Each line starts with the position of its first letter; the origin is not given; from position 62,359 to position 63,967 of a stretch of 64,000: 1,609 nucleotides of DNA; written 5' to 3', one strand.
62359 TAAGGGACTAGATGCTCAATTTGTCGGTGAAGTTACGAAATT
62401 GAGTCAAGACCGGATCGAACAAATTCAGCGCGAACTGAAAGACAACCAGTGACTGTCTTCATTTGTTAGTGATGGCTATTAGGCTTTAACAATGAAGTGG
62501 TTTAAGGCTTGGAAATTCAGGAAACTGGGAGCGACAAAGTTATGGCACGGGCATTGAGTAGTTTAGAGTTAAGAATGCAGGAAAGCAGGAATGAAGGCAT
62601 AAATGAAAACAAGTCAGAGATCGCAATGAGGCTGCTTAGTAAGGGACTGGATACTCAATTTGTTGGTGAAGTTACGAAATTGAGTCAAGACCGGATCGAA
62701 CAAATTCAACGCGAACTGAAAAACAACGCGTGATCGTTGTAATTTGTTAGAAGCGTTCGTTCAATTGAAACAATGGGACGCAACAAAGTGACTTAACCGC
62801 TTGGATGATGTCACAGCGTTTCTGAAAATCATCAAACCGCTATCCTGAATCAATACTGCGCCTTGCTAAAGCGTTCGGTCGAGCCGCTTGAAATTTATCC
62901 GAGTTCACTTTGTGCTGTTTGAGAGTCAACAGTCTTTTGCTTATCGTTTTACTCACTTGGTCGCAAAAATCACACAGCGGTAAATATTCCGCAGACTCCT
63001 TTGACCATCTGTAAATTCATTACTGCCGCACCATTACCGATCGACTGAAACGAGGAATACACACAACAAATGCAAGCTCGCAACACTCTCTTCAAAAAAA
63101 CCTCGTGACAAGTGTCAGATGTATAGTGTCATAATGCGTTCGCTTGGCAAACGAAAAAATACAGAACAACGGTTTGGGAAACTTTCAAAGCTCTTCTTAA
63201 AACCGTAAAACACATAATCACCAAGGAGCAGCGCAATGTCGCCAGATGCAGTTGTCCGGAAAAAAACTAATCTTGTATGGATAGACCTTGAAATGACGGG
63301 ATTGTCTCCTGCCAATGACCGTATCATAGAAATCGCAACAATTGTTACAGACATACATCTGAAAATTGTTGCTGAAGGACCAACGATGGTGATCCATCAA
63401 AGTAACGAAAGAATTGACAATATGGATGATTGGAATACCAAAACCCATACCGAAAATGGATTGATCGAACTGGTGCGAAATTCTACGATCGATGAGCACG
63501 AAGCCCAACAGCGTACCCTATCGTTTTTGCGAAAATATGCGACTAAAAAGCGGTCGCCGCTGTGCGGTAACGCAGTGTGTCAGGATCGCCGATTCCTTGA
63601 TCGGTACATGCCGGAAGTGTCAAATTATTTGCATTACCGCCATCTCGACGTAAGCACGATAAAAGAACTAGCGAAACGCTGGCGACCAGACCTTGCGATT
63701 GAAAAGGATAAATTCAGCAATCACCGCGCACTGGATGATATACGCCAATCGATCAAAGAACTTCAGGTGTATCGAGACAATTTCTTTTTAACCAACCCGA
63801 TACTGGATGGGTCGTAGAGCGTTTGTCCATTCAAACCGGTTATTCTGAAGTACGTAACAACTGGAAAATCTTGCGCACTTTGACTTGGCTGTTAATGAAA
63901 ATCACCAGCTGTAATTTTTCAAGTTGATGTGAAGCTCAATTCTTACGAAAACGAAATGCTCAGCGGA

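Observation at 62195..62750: Rpn-family nuclease gene followed by a free-standing, diverged copy of its own C-terminal tail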

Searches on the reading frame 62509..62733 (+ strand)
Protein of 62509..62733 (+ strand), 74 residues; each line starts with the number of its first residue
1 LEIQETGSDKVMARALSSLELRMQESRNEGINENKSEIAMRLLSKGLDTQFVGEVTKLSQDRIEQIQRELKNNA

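Call 4: search_protein_families(library=pfam, proteins=[window:62509-62733:+], max_evalue=0.1)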
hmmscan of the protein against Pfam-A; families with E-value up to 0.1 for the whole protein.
window:62509-62733:+ (74 aa): 0 families

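Call 5: search_protein_families(library=ncbifam, proteins=[window:62509-62733:+], max_evalue=0.1)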
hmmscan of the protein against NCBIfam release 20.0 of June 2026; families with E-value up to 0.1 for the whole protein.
window:62509-62733:+ (74 aa): 4 families
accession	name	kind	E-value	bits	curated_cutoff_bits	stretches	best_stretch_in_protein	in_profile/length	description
TIGR01784.1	T_den_put_tspse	subfamily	1.9e-07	31.2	52.1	1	6-66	213-273/273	Rpn family recombination-promoting nuclease/putative transposase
NF007418.0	PRK09956.1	equivalog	0.012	14.7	583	1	25-63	265-303/308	ISNCY family transposase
NF053536.1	DarG_fam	subfamily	0.036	14.2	70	1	10-64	43-97/131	DarG family dialkylresorcinol biosynthesis protein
NF009365.1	PRK12722.1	equivalog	0.077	12.8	216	1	34-72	9-47/170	flagellar transcriptional regulator FlhC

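Call 43: find_homologous_proteins(query=window:62542-62730:+, max_evalue=0.01)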
Query window:62542-62730:+ (63 aa): 3 proteins with E <= 0.01 among 4 candidates.
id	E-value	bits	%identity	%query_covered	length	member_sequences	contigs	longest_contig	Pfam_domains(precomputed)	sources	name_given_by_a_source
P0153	3.5e-30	119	100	100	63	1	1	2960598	PF27070.1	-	-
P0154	7.4e-20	87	82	98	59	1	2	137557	PF27070.1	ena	-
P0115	7.0e-18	81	76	98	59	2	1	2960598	PF27070.1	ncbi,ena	-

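Call 45: find_encoding_contigs(protein=P0153, flank=3000)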
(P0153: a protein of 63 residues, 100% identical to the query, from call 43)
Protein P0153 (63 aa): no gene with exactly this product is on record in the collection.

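Call 49: find_encoding_contigs(protein=P0154, flank=6000)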
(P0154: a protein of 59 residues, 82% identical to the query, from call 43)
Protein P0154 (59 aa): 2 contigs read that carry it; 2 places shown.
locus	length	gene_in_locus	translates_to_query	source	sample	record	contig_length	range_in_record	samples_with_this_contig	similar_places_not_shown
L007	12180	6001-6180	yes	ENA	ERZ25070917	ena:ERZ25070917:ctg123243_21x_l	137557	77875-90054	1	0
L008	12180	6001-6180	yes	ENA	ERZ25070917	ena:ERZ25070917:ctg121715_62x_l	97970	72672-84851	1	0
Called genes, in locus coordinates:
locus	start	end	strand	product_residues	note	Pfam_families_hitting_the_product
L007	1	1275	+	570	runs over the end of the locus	PF04354:ZipA_C (weak)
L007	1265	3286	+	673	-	PF22745:Nlig-Ia, PF01653:DNA_ligase_aden, PF03120:OB_DNA_ligase, PF03119:DNA_ligase_ZBD (weak), PF14520:HHH_5 (weak), PF12826:HHH_2, PF00533:BRCT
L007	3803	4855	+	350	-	PF20208:ARPP-1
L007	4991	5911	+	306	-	PF27070:HTH_Rpn_C (weak)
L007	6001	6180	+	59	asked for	PF27070:HTH_Rpn_C (weak)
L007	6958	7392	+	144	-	PF00011:HSP20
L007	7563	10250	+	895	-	PF00330:Aconitase, PF00694:Aconitase_C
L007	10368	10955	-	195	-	PF04279:IspA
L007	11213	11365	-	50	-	-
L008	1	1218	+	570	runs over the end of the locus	PF04354:ZipA_C (weak)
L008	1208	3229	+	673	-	PF22745:Nlig-Ia, PF01653:DNA_ligase_aden, PF03120:OB_DNA_ligase, PF03119:DNA_ligase_ZBD (weak), PF14520:HHH_5 (weak), PF12826:HHH_2, PF00533:BRCT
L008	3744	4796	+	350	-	PF20208:ARPP-1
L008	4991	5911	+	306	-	PF27070:HTH_Rpn_C (weak)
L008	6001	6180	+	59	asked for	PF27070:HTH_Rpn_C (weak)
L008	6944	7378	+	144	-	PF00011:HSP20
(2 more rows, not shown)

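Call 55: search_solved_structures(query=A5, max_evalue=10, show_alignments=3)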
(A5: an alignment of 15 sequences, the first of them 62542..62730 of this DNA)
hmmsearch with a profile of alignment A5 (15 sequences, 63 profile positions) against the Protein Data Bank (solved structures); distinct sequences matched with E-value up to 10: 11.
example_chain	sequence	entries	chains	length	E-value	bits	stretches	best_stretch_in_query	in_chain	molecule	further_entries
7th0_A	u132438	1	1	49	0.00079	22.8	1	16-53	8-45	Recombination-promoting nuclease RpnA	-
8jfr_B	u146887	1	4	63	0.056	16.9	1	25-60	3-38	AcrIIA15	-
8bny_A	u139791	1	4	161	0.15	15.5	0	43-59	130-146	Immunity repressor protein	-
4a8e_A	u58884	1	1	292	0.31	14.5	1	13-44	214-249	PROBABLE TYROSINE RECOMBINASE XERC-LIKE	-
8jfo_B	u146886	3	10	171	0.33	14.4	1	25-60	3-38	AcrIIA15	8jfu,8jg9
6m3d_C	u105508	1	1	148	0.51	13.8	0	44-62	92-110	Segmentation polarity homeobox protein engrailed,Segmentation polarity homeobox protein en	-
1in0_A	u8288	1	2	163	0.61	13.6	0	32-60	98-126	YAJQ PROTEIN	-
9t6r_A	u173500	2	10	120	1.2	12.6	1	41-62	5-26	Lmo1102 protein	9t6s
8k22_a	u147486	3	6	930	1.8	12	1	24-53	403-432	HD Cas3-type domain-containing protein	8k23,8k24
9r2b_B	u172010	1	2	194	2.7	11.5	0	23-54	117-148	de novo-designed alpha-helical barrel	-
5tv5_A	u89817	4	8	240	2.8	11.5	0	17-41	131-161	6-carboxyhexanoate--CoA ligase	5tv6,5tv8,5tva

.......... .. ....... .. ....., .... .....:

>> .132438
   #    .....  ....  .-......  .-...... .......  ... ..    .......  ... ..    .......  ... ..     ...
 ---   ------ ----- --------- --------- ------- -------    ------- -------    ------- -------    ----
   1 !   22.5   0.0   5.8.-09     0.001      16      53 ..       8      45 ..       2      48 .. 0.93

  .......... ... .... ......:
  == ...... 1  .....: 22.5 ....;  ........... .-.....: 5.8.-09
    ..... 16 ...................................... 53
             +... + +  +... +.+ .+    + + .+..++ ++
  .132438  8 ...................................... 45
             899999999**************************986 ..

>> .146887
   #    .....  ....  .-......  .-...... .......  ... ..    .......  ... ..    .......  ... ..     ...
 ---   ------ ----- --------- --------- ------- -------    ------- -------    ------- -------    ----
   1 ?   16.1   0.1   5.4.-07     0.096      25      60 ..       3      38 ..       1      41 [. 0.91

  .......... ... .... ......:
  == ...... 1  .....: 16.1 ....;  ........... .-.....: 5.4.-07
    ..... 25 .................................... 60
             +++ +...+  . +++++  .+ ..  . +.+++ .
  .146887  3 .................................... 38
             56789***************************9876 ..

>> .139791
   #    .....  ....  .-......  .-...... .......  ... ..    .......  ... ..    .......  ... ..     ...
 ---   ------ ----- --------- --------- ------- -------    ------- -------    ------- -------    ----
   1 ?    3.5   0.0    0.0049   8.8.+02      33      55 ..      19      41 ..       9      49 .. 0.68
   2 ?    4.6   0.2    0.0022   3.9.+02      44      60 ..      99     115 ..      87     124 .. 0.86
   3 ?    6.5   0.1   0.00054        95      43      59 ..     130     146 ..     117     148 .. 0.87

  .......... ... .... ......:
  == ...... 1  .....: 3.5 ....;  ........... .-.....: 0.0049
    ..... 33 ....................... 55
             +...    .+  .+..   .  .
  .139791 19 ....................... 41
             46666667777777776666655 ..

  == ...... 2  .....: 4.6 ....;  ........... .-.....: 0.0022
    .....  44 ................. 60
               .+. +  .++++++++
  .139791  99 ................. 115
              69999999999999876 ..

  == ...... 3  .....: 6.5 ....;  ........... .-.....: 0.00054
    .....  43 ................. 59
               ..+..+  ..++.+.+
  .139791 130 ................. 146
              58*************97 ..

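Call 60: predict_structure(alignment_id=A5)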
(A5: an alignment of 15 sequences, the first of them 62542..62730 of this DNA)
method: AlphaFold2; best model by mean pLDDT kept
length: 63 residues; sequences in the alignment: 15
mean_pLDDT: 73.5   pTM: 0.50
mean pLDDT of the five models: 73.5, 73.2, 72.0, 70.7, 69.4
residues with pLDDT >= 90: 0; 70-90: 39; 50-70: 23; < 50: 1
segments of 3 or more residues with pLDDT < 50: none
pLDDT, mean of each block of 10 residues (from residue 1): 54 55 79 86 85 85 68
secondary structure, 60 per line:
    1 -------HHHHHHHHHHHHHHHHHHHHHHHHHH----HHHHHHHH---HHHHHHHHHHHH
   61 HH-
elements in order: H8-33 H38-45 H49-62

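Call 64: fold_search(model_id=the predicted structure, library=pdb)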
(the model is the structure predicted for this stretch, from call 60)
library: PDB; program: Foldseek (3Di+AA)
matches with E <= 10: 331; with E <= 0.001: 0
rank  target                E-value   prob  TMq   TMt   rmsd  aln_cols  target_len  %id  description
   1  4hri_B                5.8e-01  0.80  0.44  0.12   3.0        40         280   25  Crystal structure of HetR in complex with a 21-bp palindromic DNA at the upstream of the hetP promoter from Anabaena (released 2013-04-17)
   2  4hri_A                7.0e-01  0.75  0.44  0.13   3.0        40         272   25  Crystal structure of HetR in complex with a 21-bp palindromic DNA at the upstream of the hetP promoter from Anabaena (released 2013-04-17)
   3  4yrv_B                7.5e-01  0.77  0.47  0.13   3.1        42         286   24  Crystal structure of Anabaena transcription factor HetR complexed with 21-bp DNA from hetP promoter (released 2015-12-02)
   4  4yrv_A                7.5e-01  0.77  0.47  0.13   3.1        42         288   24  Crystal structure of Anabaena transcription factor HetR complexed with 21-bp DNA from hetP promoter (released 2015-12-02)
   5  7th0                  8.0e-01  0.98  0.63  0.84   0.9        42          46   24  Escherichia coli RpnA-S (released 2023-03-29)
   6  8x6g_H                8.5e-01  0.44  0.43  0.14  10.7        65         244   23  Cryo-EM structure of Staphylococcus aureus sigB-dependent RNAP-promoter open complex (released 2024-06-05)
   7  3kor_B                1.1e+00  0.95  0.64  0.41   1.1        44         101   16  Crystal structure of a putative Trp repressor from Staphylococcus aureus (released 2010-11-17)
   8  2lvs_MODEL_1_A        1.3e+00  0.90  0.56  0.35   1.4        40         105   12  NMR solution structure of a CRISPR repeat binding protein (released 2013-01-23)
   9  6edt_F                1.4e+00  0.35  0.45  0.11  11.2        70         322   16  Mycobacterium tuberculosis RNAP open promoter complex with RbpA/CarD and AP3 promoter (released 2018-11-21)
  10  4ev0_A                1.5e+00  0.25  0.44  0.17   5.1        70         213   17  Crystal Structure of Thermus thermophilus Catabolite Activator Protein (released 2012-06-20)
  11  3frw_F                1.6e+00  0.93  0.65  0.45   0.9        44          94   20  Crystal structure of putative TrpR protein from Ruminococcus obeum (released 2009-01-20)
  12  2r0q_D                1.6e+00  0.87  0.51  0.17   0.9        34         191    9  Crystal structure of a serine recombinase- DNA regulatory complex (released 2008-04-01)
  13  7bhy_C                1.6e+00  0.69  0.50  0.56   2.7        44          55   18  DNA-binding domain of DeoR in complex with the DNA operator (released 2021-11-10)
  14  7bhy_A                1.6e+00  0.69  0.54  0.58   3.1        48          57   17  DNA-binding domain of DeoR in complex with the DNA operator (released 2021-11-10)
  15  4g8x_A                1.6e+00  0.38  0.47  0.48   8.2        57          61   23  G1 ORF67 / Staphyloccus aureus sigmaA domain 4 complex (released 2013-08-07)
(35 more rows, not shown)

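Call 66: search_protein_families(library=padloc, proteins=[window:62542-62733:+], max_evalue=0.01)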
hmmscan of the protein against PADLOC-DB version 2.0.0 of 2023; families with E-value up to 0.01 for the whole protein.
window:62542-62733:+ (63 aa): 0 families

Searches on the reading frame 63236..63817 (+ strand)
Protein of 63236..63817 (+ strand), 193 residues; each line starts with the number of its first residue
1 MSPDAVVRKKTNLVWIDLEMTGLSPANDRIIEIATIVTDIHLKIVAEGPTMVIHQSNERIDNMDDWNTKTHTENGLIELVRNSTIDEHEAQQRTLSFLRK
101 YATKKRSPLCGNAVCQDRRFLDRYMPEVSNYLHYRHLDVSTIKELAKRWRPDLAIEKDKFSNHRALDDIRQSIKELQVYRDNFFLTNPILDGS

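Call 4: search_protein_families(library=pfam, proteins=[window:63236-63817:+], max_evalue=0.1)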
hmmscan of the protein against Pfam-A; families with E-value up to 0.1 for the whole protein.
window:63236-63817:+ (193 aa): 3 families
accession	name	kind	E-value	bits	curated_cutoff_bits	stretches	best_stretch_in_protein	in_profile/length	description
PF00929.31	RNase_T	-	1.9e-34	120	24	1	14-176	1-164/164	Exonuclease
PF16473.11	Rv2179c-like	-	7e-06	26.3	27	1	14-175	3-172/177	3'-5' exoribonuclease Rv2179c-like domain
PF17372.7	DUF5394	-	0.0034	17.3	25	1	75-181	72-170/243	Family of unknown function (DUF5394)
